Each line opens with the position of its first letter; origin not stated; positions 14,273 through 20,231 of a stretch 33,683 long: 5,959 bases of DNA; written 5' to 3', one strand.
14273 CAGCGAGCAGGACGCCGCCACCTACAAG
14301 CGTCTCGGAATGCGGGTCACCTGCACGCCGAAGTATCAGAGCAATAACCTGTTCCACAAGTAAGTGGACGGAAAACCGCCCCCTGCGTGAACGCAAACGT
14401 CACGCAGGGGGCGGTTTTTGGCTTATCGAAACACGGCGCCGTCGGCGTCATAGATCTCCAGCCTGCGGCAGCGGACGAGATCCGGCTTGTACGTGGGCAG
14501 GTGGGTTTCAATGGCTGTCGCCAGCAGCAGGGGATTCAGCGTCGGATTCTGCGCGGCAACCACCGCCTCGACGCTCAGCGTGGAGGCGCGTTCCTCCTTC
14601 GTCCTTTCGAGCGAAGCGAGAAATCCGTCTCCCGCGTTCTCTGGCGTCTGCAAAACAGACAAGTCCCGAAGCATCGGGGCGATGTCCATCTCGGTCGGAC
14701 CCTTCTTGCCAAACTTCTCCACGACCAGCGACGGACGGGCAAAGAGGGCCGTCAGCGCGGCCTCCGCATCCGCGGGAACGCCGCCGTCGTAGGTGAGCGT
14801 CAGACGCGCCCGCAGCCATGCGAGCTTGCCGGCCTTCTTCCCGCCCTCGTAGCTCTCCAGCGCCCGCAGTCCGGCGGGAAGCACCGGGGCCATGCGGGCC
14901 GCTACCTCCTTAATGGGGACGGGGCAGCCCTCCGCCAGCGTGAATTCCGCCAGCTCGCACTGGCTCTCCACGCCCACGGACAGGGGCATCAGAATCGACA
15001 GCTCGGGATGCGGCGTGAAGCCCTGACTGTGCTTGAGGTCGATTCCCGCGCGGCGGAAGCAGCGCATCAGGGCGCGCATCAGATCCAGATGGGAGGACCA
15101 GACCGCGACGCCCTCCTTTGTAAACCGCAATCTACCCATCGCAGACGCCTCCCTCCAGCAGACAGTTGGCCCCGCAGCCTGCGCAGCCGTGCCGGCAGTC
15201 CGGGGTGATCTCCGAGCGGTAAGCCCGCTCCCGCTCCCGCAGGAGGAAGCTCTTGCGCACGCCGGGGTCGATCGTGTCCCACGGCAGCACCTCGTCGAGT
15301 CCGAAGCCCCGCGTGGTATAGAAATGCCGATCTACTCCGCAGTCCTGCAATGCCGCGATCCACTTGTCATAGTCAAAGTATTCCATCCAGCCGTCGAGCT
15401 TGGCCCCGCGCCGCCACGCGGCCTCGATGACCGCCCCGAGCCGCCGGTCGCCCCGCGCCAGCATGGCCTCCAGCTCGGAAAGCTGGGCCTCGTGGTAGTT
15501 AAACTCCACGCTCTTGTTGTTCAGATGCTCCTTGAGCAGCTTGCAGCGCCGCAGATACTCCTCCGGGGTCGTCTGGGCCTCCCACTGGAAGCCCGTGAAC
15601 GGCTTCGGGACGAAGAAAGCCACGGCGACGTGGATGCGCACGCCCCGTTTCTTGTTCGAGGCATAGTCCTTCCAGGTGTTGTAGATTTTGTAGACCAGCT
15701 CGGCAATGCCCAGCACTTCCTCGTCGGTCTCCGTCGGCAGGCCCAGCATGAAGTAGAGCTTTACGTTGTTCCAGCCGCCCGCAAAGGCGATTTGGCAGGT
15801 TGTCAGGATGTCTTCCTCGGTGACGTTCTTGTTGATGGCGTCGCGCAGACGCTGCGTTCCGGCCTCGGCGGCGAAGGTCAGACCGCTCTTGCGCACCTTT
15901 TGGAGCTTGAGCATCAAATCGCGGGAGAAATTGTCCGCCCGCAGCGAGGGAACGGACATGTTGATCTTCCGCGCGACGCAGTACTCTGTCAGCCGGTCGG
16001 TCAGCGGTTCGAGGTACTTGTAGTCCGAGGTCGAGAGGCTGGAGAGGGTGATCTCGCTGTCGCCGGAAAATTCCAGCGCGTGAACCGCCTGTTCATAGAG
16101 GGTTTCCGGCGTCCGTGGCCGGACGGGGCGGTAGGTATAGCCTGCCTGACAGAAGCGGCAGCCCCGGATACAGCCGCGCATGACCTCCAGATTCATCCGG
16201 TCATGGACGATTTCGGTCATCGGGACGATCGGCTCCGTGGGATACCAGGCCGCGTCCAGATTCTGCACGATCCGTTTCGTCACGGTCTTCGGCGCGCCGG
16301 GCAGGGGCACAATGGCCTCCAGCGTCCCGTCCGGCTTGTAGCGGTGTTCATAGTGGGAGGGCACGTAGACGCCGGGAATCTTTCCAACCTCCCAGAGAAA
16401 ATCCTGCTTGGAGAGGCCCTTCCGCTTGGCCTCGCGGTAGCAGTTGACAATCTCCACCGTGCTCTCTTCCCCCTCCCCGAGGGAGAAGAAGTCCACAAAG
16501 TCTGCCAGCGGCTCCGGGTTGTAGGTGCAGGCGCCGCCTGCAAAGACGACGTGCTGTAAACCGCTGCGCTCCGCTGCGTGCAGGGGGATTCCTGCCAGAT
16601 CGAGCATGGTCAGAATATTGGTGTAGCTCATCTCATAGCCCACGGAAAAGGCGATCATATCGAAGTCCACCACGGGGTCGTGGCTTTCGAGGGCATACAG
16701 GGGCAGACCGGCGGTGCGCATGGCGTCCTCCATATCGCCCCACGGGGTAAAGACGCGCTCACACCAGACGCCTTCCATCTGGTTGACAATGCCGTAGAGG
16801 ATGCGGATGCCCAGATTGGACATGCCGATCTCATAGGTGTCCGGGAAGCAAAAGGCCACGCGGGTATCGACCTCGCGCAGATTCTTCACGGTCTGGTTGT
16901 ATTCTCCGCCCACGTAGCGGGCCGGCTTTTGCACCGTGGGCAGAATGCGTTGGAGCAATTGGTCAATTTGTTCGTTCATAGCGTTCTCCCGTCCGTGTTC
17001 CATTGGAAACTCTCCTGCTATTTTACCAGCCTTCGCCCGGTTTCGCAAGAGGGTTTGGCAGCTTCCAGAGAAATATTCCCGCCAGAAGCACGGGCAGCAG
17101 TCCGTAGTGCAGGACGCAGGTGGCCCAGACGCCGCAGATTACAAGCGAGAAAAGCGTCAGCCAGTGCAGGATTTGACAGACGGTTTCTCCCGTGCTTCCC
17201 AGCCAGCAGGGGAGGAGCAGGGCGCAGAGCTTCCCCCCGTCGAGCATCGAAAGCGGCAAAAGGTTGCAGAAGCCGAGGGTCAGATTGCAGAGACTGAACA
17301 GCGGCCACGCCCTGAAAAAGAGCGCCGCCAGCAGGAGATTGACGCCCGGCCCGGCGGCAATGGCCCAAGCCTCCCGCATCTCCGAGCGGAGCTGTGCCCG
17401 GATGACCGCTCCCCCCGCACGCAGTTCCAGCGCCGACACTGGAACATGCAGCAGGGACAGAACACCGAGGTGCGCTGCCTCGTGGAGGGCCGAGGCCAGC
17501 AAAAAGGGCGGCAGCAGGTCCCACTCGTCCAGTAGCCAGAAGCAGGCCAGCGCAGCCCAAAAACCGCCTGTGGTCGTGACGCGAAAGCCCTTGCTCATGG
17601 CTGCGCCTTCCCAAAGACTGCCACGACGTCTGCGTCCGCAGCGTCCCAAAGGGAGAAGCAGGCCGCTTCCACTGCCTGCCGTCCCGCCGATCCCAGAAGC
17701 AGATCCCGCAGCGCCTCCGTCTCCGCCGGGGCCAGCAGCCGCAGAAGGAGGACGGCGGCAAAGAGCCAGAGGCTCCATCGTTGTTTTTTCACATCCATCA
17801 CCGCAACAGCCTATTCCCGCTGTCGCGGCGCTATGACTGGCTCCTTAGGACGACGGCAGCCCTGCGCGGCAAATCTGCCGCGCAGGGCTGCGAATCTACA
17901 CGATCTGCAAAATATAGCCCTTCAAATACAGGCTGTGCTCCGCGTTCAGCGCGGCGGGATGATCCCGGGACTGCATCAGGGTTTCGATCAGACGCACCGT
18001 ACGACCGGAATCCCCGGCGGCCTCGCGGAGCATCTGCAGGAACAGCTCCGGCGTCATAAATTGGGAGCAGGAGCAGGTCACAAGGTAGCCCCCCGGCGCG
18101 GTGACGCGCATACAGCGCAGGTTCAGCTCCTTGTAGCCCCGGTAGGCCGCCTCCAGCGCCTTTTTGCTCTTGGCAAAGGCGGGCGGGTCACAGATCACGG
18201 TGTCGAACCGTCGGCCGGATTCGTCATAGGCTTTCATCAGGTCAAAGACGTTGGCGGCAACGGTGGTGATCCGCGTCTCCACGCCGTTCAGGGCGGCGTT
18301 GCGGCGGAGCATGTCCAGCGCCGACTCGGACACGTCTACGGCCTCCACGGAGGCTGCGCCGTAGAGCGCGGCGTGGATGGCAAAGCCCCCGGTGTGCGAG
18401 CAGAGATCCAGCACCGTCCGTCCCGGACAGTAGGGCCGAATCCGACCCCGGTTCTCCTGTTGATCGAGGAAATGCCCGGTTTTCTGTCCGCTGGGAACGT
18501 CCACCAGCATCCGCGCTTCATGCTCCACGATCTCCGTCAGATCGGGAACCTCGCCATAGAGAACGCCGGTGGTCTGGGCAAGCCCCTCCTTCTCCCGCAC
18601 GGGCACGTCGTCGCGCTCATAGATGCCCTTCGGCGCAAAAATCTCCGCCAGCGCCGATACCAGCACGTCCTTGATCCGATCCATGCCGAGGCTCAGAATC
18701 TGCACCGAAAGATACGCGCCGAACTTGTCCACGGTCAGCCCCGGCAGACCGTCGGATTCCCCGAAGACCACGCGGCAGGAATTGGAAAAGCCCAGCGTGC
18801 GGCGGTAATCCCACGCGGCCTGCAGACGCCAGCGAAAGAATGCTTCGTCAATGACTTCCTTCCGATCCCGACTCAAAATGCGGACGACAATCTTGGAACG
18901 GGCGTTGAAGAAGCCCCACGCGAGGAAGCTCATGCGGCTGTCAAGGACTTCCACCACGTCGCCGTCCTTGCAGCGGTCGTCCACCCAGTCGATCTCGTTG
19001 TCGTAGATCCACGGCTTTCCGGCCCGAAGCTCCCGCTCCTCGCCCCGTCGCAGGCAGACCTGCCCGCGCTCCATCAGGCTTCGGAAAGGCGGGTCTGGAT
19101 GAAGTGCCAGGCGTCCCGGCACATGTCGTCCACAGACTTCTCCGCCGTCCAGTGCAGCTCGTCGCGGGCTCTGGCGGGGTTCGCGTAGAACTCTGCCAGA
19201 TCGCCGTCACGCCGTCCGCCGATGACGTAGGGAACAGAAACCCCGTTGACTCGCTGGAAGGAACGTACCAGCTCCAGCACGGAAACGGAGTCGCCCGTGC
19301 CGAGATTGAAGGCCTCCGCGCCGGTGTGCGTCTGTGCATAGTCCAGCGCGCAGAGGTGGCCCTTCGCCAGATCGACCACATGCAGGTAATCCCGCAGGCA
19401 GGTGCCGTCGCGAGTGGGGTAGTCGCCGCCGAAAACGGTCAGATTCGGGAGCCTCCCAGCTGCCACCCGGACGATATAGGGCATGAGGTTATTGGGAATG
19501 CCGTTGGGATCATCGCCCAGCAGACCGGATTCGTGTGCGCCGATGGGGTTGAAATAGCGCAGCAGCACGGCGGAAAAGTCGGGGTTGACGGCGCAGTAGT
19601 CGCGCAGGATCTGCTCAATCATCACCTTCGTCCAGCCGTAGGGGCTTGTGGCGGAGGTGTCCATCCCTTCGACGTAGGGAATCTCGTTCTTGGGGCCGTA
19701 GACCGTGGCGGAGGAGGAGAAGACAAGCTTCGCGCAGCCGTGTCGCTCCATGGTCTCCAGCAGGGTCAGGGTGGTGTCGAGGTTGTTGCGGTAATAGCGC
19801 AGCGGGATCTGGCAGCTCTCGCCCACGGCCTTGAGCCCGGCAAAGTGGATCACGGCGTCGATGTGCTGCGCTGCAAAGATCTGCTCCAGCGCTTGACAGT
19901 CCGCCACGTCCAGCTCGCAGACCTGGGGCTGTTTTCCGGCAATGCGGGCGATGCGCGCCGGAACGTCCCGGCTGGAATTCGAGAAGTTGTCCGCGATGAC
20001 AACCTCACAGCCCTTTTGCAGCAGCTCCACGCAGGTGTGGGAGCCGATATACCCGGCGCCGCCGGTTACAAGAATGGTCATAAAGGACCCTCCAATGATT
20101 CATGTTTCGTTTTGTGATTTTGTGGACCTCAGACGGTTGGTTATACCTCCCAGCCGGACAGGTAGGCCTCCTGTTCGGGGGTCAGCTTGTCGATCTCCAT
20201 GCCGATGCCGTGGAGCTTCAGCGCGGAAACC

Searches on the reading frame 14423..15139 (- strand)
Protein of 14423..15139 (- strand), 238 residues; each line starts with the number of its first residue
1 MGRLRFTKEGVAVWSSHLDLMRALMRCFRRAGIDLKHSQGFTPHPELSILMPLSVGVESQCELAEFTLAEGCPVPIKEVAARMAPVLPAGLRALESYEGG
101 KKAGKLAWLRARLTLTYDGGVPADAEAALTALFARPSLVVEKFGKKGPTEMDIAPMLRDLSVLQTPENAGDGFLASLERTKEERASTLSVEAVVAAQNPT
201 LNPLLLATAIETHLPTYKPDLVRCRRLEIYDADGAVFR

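Call 25: search_protein_families(library=pfam, proteins=[window:14423-15139:-], max_evalue=0.0001)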
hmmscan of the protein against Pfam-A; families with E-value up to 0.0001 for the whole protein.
window:14423-15139:- (238 aa): 1 family
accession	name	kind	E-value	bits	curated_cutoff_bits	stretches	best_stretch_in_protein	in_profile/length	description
PF10105.14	DUF2344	-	2e-41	142.2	23.8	1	3-171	3-159/176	Uncharacterized protein conserved in bacteria (DUF2344)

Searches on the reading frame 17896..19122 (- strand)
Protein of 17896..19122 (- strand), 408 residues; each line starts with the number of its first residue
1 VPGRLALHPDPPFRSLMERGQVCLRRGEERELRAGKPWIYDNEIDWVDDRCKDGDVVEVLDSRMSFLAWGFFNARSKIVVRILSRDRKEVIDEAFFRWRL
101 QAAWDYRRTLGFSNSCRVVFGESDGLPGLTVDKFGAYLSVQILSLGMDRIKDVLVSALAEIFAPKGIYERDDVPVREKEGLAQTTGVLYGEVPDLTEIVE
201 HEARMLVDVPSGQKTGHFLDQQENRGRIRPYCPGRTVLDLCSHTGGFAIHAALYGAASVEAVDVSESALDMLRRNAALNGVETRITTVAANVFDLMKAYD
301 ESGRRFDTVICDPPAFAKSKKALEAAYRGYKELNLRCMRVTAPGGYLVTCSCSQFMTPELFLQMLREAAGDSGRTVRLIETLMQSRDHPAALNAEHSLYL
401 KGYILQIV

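Call 25: search_protein_families(library=pfam, proteins=[window:17896-19122:-], max_evalue=0.0001)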
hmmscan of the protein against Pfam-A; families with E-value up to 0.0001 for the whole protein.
window:17896-19122:- (408 aa): 12 families
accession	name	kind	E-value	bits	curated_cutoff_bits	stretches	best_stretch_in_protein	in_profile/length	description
PF17785.7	PUA_3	-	7.7e-23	80.5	22.6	1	22-85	1-64/64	PUA-like domain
PF10672.15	Methyltrans_SAM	-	1.6e-21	77.3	27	1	184-371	74-258/286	S-adenosylmethionine-dependent methyltransferase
PF09445.16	Methyltransf_15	-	1.5e-09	38.1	22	1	235-315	2-81/165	RNA cap guanine-N2 methyltransferase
PF13847.12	Methyltransf_31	-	1.6e-09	38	27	1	234-356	4-114/145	Methyltransferase domain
PF03602.21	Cons_hypoth95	-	2.5e-09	37.5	24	1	228-320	36-127/182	Conserved hypothetical protein 95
PF01728.25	FtsJ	-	5.3e-09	36.7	24.1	1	229-348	20-136/181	FtsJ-like methyltransferase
PF13649.12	Methyltransf_25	-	2e-08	35.2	27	1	237-328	1-91/97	Methyltransferase domain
PF05175.20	MTS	-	1.5e-07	31.7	23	1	234-326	32-119/170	Methyltransferase small domain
PF06325.19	PrmA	-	4.3e-07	30.1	22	1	233-311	161-232/296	Ribosomal protein L11 methyltransferase (PrmA)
PF02475.24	TRM5-TYW2_MTfase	-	4.6e-07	30.4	28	1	199-314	4-113/164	TRM5/TYW2 methyltransferase domain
PF02005.22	TRM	-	4.8e-05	23.2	27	1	236-337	52-150/376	N2,N2-dimethylguanosine tRNA methyltransferase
PF01170.24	UPF0020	-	7.2e-05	23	22.3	0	248-348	43-163/197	RMKL-like, methyltransferase domain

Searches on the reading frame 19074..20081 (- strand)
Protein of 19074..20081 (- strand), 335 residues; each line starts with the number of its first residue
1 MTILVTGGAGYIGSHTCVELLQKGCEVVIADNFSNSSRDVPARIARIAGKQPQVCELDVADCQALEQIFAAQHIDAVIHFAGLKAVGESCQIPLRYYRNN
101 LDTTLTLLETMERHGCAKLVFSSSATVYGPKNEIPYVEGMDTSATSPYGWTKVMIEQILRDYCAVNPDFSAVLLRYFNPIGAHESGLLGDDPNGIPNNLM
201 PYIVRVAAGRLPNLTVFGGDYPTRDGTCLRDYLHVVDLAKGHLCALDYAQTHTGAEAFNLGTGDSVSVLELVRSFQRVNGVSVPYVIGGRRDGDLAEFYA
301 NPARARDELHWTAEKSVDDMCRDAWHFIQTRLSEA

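Call 25: search_protein_families(library=pfam, proteins=[window:19074-20081:-], max_evalue=0.0001)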
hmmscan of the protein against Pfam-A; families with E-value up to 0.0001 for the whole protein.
window:19074-20081:- (335 aa): 8 families
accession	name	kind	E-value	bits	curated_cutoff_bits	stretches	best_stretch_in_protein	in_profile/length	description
PF01370.27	Epimerase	-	3e-58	197.5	20.9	1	3-261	1-240/240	NAD dependent epimerase/dehydratase family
PF16363.11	GDP_Man_Dehyd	-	1.1e-51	176.7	27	1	4-323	1-331/332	GDP-mannose 4,6 dehydratase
PF01073.25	3Beta_HSD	-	2e-13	50.5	22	1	4-152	1-150/280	3-beta hydroxysteroid dehydrogenase/isomerase family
PF04321.23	RmlD_sub_bind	-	1.1e-12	48.1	27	1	1-163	1-140/287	RmlD substrate binding domain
PF02719.21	Polysacc_synt_2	-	3.6e-12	46.5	20.2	1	3-132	1-136/293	Polysaccharide biosynthesis protein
PF00106.31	adh_short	-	1.9e-08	34.5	26.6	1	2-99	2-103/195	short chain dehydrogenase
PF13460.12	NAD_binding_10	-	4.7e-07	30.3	27.2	1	7-131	1-105/184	NAD(P)H-binding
PF08659.16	KR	-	5.7e-07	30.1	22.6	1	2-134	2-147/180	KR domain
